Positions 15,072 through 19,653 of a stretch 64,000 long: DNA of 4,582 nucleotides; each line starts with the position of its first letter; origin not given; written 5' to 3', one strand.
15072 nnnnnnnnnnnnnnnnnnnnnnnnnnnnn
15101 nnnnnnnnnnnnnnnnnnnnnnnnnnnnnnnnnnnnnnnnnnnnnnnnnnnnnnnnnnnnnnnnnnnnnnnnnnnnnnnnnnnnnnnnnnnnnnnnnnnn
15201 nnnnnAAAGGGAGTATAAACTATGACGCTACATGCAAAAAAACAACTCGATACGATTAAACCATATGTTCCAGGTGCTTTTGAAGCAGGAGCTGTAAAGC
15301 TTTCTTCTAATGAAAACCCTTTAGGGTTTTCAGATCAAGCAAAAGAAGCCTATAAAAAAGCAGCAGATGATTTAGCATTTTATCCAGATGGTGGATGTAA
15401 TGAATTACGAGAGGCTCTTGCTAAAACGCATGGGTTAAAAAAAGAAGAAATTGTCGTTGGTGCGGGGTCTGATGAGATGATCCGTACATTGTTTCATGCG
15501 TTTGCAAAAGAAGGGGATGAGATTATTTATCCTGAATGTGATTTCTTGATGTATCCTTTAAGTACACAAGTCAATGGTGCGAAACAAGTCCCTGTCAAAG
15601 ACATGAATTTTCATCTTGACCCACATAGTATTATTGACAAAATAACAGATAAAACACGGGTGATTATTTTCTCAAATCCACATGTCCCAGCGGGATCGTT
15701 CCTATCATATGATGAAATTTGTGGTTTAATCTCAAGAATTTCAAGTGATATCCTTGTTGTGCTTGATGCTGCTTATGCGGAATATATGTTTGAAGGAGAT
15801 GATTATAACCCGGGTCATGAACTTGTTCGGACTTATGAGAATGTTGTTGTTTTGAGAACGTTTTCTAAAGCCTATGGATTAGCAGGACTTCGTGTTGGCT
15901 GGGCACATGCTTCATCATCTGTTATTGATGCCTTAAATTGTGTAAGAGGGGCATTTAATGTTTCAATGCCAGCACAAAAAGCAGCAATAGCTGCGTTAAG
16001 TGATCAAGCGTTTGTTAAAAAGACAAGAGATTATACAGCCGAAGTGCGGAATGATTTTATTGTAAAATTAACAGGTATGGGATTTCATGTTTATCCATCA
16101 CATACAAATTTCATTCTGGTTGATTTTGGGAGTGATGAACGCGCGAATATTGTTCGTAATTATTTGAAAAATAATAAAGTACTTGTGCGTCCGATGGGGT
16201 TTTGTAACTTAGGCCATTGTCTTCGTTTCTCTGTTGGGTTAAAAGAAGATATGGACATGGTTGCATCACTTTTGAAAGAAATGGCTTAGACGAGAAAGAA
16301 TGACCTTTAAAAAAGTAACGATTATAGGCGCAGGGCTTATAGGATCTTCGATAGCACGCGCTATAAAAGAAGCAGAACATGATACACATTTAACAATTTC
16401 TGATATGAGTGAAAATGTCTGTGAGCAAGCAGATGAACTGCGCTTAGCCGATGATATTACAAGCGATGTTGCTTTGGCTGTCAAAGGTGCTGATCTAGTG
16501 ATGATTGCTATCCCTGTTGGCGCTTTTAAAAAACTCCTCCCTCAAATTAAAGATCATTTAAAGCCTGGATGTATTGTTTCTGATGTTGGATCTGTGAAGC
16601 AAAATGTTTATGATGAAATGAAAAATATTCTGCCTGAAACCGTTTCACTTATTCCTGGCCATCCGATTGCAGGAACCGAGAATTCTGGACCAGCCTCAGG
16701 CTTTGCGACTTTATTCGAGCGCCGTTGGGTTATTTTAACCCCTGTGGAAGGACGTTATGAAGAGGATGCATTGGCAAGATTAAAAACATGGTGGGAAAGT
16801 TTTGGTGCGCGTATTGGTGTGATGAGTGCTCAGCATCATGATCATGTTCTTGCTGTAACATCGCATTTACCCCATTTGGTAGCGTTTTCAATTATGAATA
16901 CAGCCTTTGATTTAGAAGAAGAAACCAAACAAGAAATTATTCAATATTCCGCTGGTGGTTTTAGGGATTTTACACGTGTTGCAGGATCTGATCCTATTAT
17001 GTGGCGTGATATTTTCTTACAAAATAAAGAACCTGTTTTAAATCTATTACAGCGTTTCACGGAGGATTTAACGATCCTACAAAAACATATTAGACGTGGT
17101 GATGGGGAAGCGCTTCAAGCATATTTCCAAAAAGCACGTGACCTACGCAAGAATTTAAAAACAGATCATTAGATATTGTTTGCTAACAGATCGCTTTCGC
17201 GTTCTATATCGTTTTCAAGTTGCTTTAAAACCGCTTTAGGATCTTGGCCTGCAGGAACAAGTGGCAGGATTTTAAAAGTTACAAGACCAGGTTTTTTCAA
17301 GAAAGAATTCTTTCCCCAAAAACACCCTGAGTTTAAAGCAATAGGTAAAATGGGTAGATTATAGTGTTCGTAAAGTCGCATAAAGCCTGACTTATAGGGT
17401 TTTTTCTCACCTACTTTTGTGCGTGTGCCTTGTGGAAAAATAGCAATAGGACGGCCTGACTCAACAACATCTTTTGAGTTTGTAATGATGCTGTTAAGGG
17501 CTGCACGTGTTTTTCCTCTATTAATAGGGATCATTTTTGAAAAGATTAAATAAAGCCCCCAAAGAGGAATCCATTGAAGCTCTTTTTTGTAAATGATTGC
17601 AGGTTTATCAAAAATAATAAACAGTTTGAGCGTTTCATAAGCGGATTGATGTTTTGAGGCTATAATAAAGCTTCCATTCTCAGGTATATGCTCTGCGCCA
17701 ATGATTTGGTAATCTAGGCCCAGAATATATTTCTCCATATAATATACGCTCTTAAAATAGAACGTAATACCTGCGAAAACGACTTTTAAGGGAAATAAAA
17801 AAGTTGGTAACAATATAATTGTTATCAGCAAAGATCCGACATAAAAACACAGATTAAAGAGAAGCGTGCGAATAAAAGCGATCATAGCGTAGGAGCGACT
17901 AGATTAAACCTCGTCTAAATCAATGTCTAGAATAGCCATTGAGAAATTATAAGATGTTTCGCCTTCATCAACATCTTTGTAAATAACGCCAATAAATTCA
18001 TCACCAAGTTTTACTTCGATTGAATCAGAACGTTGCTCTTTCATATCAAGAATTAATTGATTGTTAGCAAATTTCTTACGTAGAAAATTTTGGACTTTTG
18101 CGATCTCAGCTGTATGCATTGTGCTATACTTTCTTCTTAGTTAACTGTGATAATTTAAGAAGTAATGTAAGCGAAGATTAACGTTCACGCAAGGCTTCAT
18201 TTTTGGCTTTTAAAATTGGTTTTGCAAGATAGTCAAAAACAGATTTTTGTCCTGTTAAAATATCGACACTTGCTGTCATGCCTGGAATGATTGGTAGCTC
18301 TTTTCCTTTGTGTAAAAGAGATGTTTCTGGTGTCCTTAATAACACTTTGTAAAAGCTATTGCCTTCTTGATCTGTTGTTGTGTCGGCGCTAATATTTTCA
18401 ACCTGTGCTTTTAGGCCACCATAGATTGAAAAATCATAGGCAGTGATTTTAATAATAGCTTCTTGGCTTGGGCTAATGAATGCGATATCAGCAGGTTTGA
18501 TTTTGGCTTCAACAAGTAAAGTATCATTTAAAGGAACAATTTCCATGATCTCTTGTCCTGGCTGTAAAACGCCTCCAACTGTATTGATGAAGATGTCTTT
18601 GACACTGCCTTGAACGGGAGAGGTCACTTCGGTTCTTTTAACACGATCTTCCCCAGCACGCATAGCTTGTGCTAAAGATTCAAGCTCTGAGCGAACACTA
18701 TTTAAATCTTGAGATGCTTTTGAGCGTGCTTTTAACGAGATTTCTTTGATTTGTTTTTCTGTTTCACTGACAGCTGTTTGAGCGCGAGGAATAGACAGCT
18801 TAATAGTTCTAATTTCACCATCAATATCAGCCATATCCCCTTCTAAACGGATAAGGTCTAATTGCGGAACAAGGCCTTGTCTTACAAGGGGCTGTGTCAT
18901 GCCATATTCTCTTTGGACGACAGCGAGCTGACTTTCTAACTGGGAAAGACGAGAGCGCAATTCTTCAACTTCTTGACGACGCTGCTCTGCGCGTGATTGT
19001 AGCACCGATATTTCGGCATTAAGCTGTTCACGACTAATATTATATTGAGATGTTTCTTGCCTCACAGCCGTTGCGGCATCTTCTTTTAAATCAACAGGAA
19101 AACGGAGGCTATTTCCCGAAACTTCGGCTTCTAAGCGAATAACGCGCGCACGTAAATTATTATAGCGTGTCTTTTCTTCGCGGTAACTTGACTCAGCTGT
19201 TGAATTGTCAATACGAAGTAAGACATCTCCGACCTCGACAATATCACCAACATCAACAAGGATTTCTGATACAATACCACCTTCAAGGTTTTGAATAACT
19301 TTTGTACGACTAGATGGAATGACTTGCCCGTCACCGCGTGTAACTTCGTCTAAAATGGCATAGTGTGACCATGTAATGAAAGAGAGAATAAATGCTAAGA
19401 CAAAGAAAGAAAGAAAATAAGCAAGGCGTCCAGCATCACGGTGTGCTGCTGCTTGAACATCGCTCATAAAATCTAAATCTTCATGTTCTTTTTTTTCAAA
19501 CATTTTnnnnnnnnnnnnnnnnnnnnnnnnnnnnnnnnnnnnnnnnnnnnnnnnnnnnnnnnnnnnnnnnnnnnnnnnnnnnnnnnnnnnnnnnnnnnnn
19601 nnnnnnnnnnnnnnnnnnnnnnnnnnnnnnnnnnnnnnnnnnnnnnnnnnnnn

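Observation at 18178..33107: Type I secretion adhesin locus next to a transmembrane PAS/HD-GYP protein whose HD dyad reads SQ: possible non-canonical Lap-type control module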

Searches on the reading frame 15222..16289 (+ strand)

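Call 30: search_protein_families(library=pfam, proteins=[window:15222-16289:+], max_evalue=0.01)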
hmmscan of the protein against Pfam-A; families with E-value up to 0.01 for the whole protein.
window:15222-16289:+ (355 aa): 2 families
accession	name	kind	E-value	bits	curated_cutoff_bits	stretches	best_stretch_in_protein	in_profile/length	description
PF00155.27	Aminotran_1_2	-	1.5e-63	215.6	19.7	1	25-348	4-358/361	Aminotransferase class I and II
PF01041.23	DegT_DnrJ_EryC1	-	1e-05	25.4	19.8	1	60-186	27-149/360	DegT/DnrJ/EryC1/StrS aminotransferase family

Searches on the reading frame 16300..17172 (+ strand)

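Call 30: search_protein_families(library=pfam, proteins=[window:16300-17172:+], max_evalue=0.01)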
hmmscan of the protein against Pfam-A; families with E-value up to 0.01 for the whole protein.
window:16300-17172:+ (290 aa): 14 families
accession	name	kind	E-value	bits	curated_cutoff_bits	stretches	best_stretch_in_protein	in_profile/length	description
PF02153.23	PDH_N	-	2.1e-38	131.7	26.5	1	18-172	1-152/154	Prephenate dehydrogenase, nucleotide-binding domain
PF20463.3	PDH_C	-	1.1e-30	106.3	22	1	177-277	2-101/102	Prephenate dehydrogenase, dimerization domain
PF03807.23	F420_oxidored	-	2.2e-09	38.2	21.6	1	5-94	1-90/94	NADP oxidoreductase coenzyme F420-dependent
PF03446.21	NAD_binding_2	-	1.5e-07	32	21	1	5-128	1-124/161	NAD binding domain of 6-phosphogluconate dehydrogenase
PF10727.15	Rossmann-like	-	4.3e-07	30.2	23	1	5-96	16-107/131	Rossmann-like domain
PF01210.29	NAD_Gly3P_dh_N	-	5.4e-07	30.2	23.1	1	5-93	1-99/158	NAD-dependent glycerol-3-phosphate dehydrogenase N-terminus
PF07991.19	KARI_N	-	6.7e-05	23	20.6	1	4-93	5-91/165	Acetohydroxy acid isomeroreductase, NADPH-binding domain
PF02737.24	3HCDH_N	-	0.00015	22.1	22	1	5-58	1-51/180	3-hydroxyacyl-CoA dehydrogenase, NAD binding domain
PF02254.24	TrkA_N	-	0.0014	19.3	23.8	1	6-57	1-53/116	TrkA-N domain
PF02558.23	ApbA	-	0.0014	18.7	22.2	1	6-93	1-96/150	Ketopantoate reductase PanE/ApbA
PF22616.2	HMD_N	-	0.0021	18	27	1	52-130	130-210/239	HMD N-terminal domain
PF00056.29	Ldh_1_N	-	0.0039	17.7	27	1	5-42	2-40/141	lactate/malate dehydrogenase, NAD binding domain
PF03435.24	Sacchrp_dh_NADP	-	0.0056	17.4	25.1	0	6-46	1-41/129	Saccharopine dehydrogenase NADP binding domain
PF01262.27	AlaDh_PNT_C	-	0.0096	15.8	23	0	5-96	30-128/214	Alanine dehydrogenase/PNT, C-terminal domain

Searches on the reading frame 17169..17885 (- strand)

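Call 3: search_protein_families(library=pfam, proteins=[window:17169-17885:-], max_evalue=0.01)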
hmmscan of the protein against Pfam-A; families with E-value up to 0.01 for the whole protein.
window:17169-17885:- (238 aa): 1 family
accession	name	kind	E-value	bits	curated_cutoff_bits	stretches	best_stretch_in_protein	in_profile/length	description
PF01553.26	Acyltransferase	-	6.5e-20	71.7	23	1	61-184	4-131/132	Acyltransferase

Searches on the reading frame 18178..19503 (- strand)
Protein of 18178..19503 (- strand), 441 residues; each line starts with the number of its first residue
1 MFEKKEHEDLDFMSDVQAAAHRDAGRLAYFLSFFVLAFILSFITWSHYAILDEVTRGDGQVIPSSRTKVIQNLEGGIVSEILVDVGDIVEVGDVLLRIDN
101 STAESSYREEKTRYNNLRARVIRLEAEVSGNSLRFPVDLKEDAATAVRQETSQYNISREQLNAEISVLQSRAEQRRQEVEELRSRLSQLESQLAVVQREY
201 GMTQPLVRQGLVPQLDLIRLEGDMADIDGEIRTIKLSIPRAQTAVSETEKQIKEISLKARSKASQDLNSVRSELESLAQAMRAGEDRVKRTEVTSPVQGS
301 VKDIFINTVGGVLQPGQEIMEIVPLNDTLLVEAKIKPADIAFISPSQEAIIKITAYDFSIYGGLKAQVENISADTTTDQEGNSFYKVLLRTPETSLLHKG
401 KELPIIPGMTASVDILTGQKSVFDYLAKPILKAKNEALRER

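Call 3: search_protein_families(library=pfam, proteins=[window:18178-19503:-], max_evalue=0.01)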
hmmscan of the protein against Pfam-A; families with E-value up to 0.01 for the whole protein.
window:18178-19503:- (441 aa): 5 families
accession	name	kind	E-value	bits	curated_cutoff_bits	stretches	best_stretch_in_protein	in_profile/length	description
PF13437.12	HlyD_3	-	7.4e-18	65.7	22.2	1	293-404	2-102/106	HlyD family secretion protein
PF16576.10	HlyD_D23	-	2.2e-06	27.5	30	1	254-361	77-177/214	Barrel-sandwich domain of CusB or HlyD membrane-fusion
PF00364.28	Biotin_lipoyl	-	4.1e-05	23.8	22.1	0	70-98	45-73/73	Biotin-requiring enzyme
PF13533.13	Biotin_lipoyl_2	-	0.00035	20.8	29.8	1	75-99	8-32/32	Biotin-lipoyl like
PF10473.14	CENP-F_leu_zip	-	0.0025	18.3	34.5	0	220-290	29-98/140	Leucine-rich repeats of kinetochore protein Cenp-F/LEK1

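Call 76: search_protein_families(library=ncbifam, proteins=[window:18178-19503:-], max_evalue=0.001)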
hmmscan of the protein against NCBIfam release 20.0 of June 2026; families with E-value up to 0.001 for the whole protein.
window:18178-19503:- (441 aa): 17 families
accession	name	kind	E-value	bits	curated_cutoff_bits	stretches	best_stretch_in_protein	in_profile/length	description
TIGR01843.1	type_I_hlyD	subfamily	1.8e-116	389.6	208.65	1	29-441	5-422/422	HlyD family type I secretion periplasmic adaptor subunit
TIGR00998.1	8a0101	subfamily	9.1e-24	84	390.8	1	29-373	3-283/334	EmrA/EmrK family multidrug efflux transporter periplasmic adaptor subunit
TIGR03794.1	NHLM_micro_HlyD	equivalog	4.2e-16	58.9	156.2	1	37-378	28-343/421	NHLP bacteriocin system secretion protein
TIGR01730.1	RND_mfp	subfamily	2.5e-15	56.3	94.9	2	255-420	99-249/322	efflux RND transporter periplasmic adaptor subunit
NF011715.0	PRK15136.1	equivalog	7.5e-11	41.3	563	1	30-205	23-186/390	multidrug efflux MFS transporter periplasmic adaptor subunit EmrA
TIGR02971.1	heterocyst_DevB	subfamily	1.5e-10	41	129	1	143-365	70-276/327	ABC exporter membrane fusion protein, DevB family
NF008606.0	PRK11578.1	equivalog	4e-09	36.1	342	0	76-133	70-127/371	macrolide transporter subunit MacA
TIGR01000.1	bacteriocin_acc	subfamily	8.5e-09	34.8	258.85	1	220-432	249-455/457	bacteriocin secretion accessory protein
TIGR02168.1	SMC_prok_B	equivalog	2.6e-06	25.5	567.35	1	103-291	719-915/1181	chromosome segregation protein SMC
TIGR04523.1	Mplasa_alph_rch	subfamily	3.2e-06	25.3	270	1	139-289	367-513/745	helix-rich protein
NF008814.0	PRK11854.1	equivalog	2.2e-05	23.1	722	0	76-110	52-292/637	pyruvate dehydrogenase complex dihydrolipoyllysine-residue acetyltransferase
NF002939.0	PRK03598.1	equivalog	2.8e-05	23.4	393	0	75-195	52-164/332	secretion protein HlyD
TIGR01348.1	PDHac_trf_long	equivalog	0.00026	19.7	552.1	0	74-158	49-103/587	dihydrolipoyllysine-residue acetyltransferase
NF033928.1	alph_xenorhab_A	subfamily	0.00041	19.7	125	1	110-283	120-280/339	alpha-xenorhabdolysin family binary toxin subunit A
NF045780.1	TrlF_fam_ATP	equivalog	0.00071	18.4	350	1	101-314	515-736/944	TrlF family AAA-like ATPase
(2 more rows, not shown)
